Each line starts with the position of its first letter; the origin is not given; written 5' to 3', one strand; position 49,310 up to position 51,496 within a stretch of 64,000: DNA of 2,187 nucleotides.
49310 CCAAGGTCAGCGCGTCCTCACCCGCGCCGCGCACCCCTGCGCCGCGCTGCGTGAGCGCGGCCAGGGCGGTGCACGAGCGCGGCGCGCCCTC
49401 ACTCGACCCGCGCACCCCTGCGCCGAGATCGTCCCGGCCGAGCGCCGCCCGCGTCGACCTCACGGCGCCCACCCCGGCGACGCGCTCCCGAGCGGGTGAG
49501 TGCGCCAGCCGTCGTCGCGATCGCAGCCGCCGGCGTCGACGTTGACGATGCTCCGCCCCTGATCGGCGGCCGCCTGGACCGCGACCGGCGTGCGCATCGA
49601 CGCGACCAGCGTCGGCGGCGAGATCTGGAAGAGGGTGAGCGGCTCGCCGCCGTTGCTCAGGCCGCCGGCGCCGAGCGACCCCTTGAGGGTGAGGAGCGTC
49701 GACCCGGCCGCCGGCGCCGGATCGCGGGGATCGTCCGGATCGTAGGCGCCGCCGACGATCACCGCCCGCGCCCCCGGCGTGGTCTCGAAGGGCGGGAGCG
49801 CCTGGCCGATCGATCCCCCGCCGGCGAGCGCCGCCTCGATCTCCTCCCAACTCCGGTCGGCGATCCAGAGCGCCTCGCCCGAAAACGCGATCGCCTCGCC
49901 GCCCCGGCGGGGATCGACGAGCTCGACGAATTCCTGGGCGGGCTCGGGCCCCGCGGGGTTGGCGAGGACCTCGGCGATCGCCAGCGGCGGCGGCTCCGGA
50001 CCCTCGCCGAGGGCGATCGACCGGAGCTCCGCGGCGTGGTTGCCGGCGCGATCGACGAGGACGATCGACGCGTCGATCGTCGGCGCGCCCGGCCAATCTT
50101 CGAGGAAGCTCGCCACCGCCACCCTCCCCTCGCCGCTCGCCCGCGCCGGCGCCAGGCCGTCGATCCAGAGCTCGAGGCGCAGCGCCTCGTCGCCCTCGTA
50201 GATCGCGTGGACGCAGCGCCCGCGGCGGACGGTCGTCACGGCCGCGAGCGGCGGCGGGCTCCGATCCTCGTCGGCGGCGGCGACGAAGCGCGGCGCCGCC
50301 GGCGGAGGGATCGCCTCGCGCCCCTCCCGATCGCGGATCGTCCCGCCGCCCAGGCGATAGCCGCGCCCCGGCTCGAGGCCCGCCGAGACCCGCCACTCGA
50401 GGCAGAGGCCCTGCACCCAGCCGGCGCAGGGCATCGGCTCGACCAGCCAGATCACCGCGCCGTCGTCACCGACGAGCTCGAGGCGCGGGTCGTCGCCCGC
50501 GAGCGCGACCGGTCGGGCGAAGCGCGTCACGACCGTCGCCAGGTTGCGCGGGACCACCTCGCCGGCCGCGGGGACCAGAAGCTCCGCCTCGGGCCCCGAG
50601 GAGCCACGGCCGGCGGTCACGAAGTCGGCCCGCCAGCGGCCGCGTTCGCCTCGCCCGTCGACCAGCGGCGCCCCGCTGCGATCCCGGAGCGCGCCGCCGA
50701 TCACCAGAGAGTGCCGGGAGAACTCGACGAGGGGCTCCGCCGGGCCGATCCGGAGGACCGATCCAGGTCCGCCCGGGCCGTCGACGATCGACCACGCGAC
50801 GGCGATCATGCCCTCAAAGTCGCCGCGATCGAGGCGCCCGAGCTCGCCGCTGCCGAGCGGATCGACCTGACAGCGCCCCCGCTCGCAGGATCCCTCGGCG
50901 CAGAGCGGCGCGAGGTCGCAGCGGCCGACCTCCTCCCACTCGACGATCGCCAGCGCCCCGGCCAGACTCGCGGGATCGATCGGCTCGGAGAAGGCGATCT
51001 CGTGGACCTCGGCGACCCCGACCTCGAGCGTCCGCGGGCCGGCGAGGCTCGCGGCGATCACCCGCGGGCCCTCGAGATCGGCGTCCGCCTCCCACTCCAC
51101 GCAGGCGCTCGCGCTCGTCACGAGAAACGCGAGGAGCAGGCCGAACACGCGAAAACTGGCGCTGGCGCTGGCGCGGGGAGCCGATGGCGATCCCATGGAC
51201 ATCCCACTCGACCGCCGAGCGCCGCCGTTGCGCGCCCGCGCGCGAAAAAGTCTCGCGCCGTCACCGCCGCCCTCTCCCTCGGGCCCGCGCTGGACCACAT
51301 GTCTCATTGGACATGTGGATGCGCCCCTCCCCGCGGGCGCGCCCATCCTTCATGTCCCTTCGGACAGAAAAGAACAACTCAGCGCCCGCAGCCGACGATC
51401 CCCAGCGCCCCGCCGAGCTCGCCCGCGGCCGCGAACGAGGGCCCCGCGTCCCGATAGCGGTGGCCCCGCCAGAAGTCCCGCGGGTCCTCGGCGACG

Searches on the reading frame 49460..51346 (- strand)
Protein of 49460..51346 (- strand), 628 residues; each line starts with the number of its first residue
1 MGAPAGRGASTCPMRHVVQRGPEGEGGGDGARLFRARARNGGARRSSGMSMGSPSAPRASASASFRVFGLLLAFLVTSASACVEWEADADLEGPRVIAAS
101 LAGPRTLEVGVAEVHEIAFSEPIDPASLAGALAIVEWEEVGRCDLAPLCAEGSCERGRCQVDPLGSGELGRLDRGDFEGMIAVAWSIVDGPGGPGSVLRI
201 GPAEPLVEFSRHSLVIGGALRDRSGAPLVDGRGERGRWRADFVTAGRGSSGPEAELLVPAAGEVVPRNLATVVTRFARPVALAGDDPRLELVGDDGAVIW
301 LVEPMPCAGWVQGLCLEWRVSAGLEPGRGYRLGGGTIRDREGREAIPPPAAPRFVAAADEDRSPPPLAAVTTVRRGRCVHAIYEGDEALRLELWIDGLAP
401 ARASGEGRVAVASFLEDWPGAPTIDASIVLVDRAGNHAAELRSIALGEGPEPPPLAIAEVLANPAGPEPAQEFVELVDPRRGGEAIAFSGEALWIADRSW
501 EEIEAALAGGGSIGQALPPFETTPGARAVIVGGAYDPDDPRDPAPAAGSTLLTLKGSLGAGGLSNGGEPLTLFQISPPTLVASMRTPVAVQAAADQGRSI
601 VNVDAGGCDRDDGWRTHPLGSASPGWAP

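Call 123: search_solved_structures(query=window:49460-51346:-, max_evalue=0.001)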
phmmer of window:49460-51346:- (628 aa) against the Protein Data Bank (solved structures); distinct sequences matched with E-value up to 0.001: 0.
